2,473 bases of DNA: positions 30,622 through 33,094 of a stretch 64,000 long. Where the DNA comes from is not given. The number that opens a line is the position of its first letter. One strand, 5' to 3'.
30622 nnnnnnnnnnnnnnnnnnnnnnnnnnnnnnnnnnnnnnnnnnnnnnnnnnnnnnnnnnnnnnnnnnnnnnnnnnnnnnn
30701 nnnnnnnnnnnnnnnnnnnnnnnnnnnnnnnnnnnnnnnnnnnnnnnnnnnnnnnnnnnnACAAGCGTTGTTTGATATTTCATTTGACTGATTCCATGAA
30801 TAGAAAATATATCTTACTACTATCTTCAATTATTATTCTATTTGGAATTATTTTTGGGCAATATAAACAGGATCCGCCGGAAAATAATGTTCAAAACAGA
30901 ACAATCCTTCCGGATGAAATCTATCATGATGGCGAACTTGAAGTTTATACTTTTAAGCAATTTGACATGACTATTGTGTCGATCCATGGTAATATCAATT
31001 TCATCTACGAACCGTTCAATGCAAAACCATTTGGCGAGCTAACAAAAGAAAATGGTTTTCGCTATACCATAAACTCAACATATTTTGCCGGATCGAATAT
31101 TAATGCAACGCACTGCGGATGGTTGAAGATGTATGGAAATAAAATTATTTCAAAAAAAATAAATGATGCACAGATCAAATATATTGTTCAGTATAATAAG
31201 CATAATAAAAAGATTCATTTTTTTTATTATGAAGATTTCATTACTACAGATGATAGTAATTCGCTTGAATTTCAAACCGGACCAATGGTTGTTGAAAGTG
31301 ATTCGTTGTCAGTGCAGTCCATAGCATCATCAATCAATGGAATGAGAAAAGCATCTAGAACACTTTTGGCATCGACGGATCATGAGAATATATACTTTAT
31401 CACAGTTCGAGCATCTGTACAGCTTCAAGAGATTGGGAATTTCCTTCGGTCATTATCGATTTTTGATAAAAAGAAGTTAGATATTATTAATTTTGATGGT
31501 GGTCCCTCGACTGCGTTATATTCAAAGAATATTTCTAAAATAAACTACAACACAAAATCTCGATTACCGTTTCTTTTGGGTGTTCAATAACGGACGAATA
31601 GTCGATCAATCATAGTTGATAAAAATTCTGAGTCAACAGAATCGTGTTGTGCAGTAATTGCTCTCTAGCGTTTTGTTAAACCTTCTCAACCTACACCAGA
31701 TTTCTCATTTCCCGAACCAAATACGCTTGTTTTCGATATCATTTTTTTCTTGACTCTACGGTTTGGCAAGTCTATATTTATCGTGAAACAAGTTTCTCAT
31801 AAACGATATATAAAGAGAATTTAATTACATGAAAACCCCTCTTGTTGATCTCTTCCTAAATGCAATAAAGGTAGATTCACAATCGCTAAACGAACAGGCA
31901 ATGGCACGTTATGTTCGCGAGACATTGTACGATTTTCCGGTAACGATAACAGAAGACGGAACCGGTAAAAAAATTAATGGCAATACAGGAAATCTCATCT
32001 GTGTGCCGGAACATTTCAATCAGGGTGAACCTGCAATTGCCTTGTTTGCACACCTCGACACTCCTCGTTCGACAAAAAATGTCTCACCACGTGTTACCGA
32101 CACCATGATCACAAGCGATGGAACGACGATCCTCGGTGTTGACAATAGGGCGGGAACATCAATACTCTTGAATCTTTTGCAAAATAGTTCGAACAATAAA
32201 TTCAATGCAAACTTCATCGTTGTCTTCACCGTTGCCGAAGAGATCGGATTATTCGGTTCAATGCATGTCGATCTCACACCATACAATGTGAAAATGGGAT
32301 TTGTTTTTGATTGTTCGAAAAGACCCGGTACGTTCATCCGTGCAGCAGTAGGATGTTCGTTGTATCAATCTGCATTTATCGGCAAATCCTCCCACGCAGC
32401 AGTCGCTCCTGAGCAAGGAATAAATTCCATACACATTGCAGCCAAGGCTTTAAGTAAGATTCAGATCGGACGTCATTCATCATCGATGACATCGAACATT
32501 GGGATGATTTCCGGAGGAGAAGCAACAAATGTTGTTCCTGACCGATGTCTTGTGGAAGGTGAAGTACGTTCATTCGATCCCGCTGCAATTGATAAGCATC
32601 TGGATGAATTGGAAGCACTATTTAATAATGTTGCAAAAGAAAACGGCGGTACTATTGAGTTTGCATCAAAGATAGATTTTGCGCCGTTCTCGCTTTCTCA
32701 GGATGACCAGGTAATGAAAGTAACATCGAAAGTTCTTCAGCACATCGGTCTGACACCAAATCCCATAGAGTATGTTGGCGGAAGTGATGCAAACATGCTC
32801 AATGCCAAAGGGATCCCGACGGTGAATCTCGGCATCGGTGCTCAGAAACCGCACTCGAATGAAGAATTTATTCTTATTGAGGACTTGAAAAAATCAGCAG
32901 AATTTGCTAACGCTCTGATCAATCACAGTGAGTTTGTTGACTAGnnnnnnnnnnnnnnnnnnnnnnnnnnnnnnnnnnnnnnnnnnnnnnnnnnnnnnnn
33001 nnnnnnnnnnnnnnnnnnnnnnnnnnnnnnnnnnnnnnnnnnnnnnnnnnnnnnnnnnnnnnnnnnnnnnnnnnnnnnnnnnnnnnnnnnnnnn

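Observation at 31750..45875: PUL-like locus without SusC/SusD, coupled to TonB and T9SS and built around two cyanophycinases: candidate extracellular cyanophycin utilisation system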

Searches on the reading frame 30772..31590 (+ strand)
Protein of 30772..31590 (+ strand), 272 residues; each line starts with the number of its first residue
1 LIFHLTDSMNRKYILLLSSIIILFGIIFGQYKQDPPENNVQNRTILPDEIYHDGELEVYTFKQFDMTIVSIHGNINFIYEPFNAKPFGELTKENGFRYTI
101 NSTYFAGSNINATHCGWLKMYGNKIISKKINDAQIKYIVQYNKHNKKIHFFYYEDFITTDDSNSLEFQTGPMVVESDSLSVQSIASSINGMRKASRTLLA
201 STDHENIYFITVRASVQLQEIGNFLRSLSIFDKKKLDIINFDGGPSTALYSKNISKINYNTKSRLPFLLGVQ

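Call 7: search_protein_families(library=ncbifam, proteins=[window:30772-31590:+], max_evalue=0.00001)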
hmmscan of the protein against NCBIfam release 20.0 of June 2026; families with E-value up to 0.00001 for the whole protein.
window:30772-31590:+ (272 aa): 0 families

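Call 10: search_protein_families(library=pfam, proteins=[window:30772-31590:+], max_evalue=0.01)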
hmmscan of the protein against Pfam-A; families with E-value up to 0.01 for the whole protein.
window:30772-31590:+ (272 aa): 1 family
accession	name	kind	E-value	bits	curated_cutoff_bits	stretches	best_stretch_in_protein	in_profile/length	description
PF09992.14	NAGPA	-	1.3e-09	38.9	25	1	98-261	5-155/169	Phosphodiester glycosidase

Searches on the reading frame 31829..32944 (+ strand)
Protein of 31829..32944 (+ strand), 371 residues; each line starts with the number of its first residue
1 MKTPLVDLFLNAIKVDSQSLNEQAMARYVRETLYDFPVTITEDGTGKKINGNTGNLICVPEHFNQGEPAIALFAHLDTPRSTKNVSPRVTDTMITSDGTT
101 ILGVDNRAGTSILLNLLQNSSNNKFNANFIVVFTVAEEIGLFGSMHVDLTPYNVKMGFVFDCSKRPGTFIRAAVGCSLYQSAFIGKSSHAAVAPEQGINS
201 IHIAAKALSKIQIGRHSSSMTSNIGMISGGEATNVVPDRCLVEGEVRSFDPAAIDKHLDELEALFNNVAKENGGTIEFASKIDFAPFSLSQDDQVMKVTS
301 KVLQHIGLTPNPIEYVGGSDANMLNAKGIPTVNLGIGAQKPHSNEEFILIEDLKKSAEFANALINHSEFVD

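Call 3: search_protein_families(library=pfam, proteins=[window:31829-32944:+], max_evalue=0.01)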
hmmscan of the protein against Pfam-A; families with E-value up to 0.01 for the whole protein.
window:31829-32944:+ (371 aa): 4 families
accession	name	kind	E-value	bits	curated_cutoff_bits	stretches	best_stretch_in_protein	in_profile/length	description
PF07687.19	M20_dimer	-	6e-17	62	21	1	180-271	10-105/107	Peptidase dimerisation domain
PF05343.19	Peptidase_M42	-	8.2e-15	55.1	23.2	1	103-163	132-191/292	M42 glutamyl aminopeptidase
PF01546.33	Peptidase_M20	-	2.9e-11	44.1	24.6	1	104-365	31-205/206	Peptidase family M20/M25/M40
PF04389.22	Peptidase_M28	-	4.2e-06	27.1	21.3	1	65-149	11-79/193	Peptidase family M28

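Call 4: search_protein_families(library=ncbifam, proteins=[window:31829-32944:+], max_evalue=0.01)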
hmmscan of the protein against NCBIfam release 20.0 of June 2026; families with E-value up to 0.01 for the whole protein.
window:31829-32944:+ (371 aa): 48 families (the best 25 are shown)
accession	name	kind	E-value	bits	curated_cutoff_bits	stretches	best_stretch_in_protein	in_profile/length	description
TIGR01883.1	PepT-like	hypoth_equivalog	1.6e-74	251.1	274.25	1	5-364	2-360/361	peptidase T-like protein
NF009920.0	PRK13381.1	subfamily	1.1e-36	126.5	293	1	86-366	125-407/412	peptidase T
NF005602.0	PRK07338.1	equivalog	2e-33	115.6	357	1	70-364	97-396/409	hydrolase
NF003976.0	PRK05469.1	subfamily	6.9e-32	110.8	255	1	90-365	126-403/409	tripeptide aminopeptidase PepT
TIGR01910.1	DapE-ArgE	subfamily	4.8e-23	82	217.6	1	13-357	8-371/373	ArgE/DapE family deacylase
TIGR01900.1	dapE-gram_pos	equivalog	3.5e-22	78.8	304.2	1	4-359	4-345/351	succinyl-diaminopimelate desuccinylase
TIGR01892.1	AcOrn-deacetyl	equivalog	1.1e-19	70.8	297.7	1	105-363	99-364/365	acetylornithine deacetylase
TIGR01891.1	amidohydrolases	subfamily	1.2e-19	70.7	153.75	1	180-342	176-351/366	amidohydrolase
NF004788.0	PRK06133.1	subfamily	3.4e-19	69.1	349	1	3-351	44-397/417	glutamate carboxypeptidase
NF005710.0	PRK07522.1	subfamily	2.9e-17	62.9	412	1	111-366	115-387/391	acetylornithine deacetylase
NF006399.0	PRK08651.1-2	equivalog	5.6e-17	61.8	381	2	216-365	258-402/405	succinyl-diaminopimelate desuccinylase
TIGR01882.1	peptidase-T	equivalog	6.1e-17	61.6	285.75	1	91-359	128-398/410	peptidase T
NF006365.0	PRK08588.1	subfamily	1.2e-15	57.7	289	1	8-359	12-372/383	succinyl-diaminopimelate desuccinylase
NF005678.0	PRK07473.1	equivalog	3.9e-15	55.7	386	1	16-364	24-372/376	M20/M25/M40 family metallo-hydrolase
NF006404.0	PRK08652.1-2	equivalog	3.6e-13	49.2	348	1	6-361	4-322/332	acetylornithine deacetylase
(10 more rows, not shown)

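Call 58: search_solved_structures(query=window:31829-32944:+, max_evalue=0.00001)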
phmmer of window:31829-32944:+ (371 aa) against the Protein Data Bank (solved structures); distinct sequences matched with E-value up to 0.00001: 10.
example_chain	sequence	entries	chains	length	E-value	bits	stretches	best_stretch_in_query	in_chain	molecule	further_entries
3gb0_A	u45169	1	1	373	3.5e-61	210.6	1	5-365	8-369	Peptidase T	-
3rza_A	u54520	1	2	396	3.9e-58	200.5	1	5-355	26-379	tripeptidase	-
1fno_A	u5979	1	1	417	3.6e-15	59.2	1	85-358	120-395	PEPTIDASE T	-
3ife_A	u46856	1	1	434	7.2e-15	58.3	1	85-358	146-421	Peptidase T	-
1vix_A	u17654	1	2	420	1.4e-14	57.3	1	85-358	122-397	Peptidase T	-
7ljh_A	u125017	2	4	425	2.7e-08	36.6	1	65-356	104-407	Poly(Aspartic acid) hydrolase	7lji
7uoi_A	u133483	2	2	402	1.7e-07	34.1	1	13-295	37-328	succinyl-diaminopimelate desuccinylase | Probable succinyl-diaminopimelate desuccinylase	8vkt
1cg2_A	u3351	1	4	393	7.7e-07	31.9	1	65-259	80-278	CARBOXYPEPTIDASE G2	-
7m6u_A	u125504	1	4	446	7.9e-07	31.8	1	70-259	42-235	Carboxypeptidase G2 circular permuation pro-domain fusion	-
6xj5_A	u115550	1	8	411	9.5e-07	31.6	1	65-259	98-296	Carboxypeptidase G2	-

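Call 89: find_related_loci(query=A5, collection=metagenome_contigs, flank=8000)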
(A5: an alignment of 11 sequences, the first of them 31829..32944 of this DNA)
Query A5 (371 aa) in metagenome_contigs; peptide patterns used: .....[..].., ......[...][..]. (x = any residue, [..] = any of these).
496 stretches matched a pattern; 366 encode a relative of the query (tblastn E <= 1e-3); the best 80 are kept; 80 distinct loci.
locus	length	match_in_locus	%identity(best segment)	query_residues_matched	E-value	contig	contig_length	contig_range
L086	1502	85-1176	64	1-364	2e-175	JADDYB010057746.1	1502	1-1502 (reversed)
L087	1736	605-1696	65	5-368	6e-174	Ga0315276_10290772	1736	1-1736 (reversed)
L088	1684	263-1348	64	5-366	1e-173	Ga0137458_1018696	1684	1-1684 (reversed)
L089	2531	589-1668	63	5-364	2e-167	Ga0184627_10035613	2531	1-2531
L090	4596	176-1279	63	1-368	1e-160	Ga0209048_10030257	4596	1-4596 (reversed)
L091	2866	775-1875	61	1-367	2e-165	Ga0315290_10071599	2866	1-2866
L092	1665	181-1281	61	1-367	7e-168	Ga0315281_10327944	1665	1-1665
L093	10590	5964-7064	59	1-367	5e-153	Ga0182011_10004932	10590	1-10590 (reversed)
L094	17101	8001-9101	60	1-367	3e-153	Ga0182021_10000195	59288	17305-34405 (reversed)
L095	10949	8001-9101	62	1-367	1e-152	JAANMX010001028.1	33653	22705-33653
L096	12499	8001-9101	62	1-367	1e-152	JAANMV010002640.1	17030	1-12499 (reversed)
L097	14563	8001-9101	59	1-367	5e-152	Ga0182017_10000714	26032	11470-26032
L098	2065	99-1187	60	1-363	7e-163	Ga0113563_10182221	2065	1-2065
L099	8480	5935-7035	59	1-367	5e-150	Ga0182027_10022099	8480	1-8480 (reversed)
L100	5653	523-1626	60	1-368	9e-151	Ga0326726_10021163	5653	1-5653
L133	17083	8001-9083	49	5-365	1e-112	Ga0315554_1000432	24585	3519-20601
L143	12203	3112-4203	48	2-365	1e-108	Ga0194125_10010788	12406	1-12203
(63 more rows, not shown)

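Call 93: search_protein_families(library=pfam, proteins=[L133:5062-6186:-, L133:7009-7950:+, L133:10209-11903:-, L133:12083-13510:+, L133:13556-14722:+, L143:5-1186:+, L143:1978-2973:+, L143:5524-7155:-, L143:7395-8678:+, L143:8712-9878:+], max_evalue=0.00001)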
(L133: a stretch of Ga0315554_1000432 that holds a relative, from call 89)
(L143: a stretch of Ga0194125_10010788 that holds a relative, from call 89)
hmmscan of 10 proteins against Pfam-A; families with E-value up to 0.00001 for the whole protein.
L133:5062-6186:- (374 aa): 0 families

L133:7009-7950:+ (313 aa): 1 family
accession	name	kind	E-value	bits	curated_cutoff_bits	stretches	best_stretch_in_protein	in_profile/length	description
PF00850.24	Hist_deacetyl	-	1.1e-98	330.8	27.9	1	21-310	1-297/298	Histone deacetylase domain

L133:10209-11903:- (564 aa): 6 families
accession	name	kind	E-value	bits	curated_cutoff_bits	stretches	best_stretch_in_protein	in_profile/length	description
PF02518.31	HATPase_c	-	4.1e-25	88.8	26.4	1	459-563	2-109/111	Histidine kinase-, DNA gyrase B-, and HSP90-like ATPase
PF01590.32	GAF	-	9.3e-21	75.2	22.4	1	198-334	1-133/133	GAF domain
PF00027.35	cNMP_binding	-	1.9e-17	63.5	27.5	1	57-142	3-88/89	Cyclic nucleotide-binding domain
PF13185.12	GAF_2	-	2.4e-17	63.8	28.6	1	197-335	2-136/136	GAF domain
PF13492.12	GAF_3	-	1.4e-11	45.4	27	1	198-336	1-129/129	GAF domain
PF00512.31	HisKA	-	2.8e-11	43.7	26.9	1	353-412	3-62/66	His Kinase A (phospho-acceptor) domain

L133:12083-13510:+ (475 aa): 1 family
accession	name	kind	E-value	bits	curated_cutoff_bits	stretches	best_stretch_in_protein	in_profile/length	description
PF04413.22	Glycos_transf_N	-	3.2e-46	157.6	23.9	1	86-261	10-179/179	3-Deoxy-D-manno-octulosonic-acid transferase (kdotransferase)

L133:13556-14722:+ (388 aa): 1 family
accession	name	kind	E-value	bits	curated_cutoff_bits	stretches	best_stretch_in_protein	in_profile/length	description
PF01969.22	Ni_insertion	-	3.5e-140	467.8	22.1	1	4-379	1-375/375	Nickel insertion protein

L143:5-1186:+ (393 aa): 3 families
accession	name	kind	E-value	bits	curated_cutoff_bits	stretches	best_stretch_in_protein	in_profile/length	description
PF00005.33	ABC_tran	-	1.1e-25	91.3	25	1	104-247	2-137/137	ABC transporter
PF13304.12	AAA_21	-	3e-07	31.2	27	0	115-137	1-23/304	AAA domain, putative AbiEii toxin, Type IV TA system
PF13732.12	DrrA1-3_C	-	2.4e-06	28.6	27.4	0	336-386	31-81/81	ATP-binding protein DrrA1-3-like, C-terminal domain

L143:1978-2973:+ (331 aa): 1 family
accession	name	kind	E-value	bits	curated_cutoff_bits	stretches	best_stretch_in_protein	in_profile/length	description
PF00850.24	Hist_deacetyl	-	1.5e-98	330.3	27.9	1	39-329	1-298/298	Histone deacetylase domain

L143:5524-7155:- (543 aa): 6 families
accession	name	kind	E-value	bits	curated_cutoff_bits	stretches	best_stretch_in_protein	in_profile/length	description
PF02518.31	HATPase_c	-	1.9e-25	89.9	26.4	1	438-542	2-109/111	Histidine kinase-, DNA gyrase B-, and HSP90-like ATPase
PF01590.32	GAF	-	1.2e-21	78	22.4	1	177-313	1-133/133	GAF domain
PF13185.12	GAF_2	-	6.5e-17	62.5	28.6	1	176-314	2-136/136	GAF domain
PF00027.35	cNMP_binding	-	1e-16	61.1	27.5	1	35-122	2-89/89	Cyclic nucleotide-binding domain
PF13492.12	GAF_3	-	7.2e-14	52.7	27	1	178-315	2-129/129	GAF domain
PF00512.31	HisKA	-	2.5e-11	43.9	26.9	1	332-391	3-62/66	His Kinase A (phospho-acceptor) domain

L143:7395-8678:+ (427 aa): 1 family
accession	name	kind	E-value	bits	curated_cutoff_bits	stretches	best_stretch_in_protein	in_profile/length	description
PF04413.22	Glycos_transf_N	-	5.8e-47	160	23.9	1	52-217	13-179/179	3-Deoxy-D-manno-octulosonic-acid transferase (kdotransferase)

L143:8712-9878:+ (388 aa): 1 family
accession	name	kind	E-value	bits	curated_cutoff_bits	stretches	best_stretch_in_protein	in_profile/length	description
PF01969.22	Ni_insertion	-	1e-138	463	22.1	1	4-379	1-375/375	Nickel insertion protein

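Call 95: list_cluster_members(proteins=[P0001, P0235, P0121, window:31829-32944:+])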
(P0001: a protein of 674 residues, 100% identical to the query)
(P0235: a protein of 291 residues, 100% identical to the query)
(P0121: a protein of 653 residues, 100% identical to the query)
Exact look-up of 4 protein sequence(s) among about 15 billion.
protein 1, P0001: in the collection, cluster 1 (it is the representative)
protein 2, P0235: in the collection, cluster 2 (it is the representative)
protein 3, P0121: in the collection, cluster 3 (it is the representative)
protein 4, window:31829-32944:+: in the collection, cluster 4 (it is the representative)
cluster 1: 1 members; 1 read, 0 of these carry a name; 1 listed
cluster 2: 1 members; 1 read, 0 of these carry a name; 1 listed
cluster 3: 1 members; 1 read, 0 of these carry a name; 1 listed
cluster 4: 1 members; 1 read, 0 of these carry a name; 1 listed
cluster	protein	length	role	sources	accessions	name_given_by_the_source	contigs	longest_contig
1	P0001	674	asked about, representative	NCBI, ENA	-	-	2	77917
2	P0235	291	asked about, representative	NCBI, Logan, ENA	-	-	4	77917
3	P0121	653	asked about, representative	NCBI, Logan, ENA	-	-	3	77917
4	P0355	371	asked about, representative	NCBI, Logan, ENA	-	-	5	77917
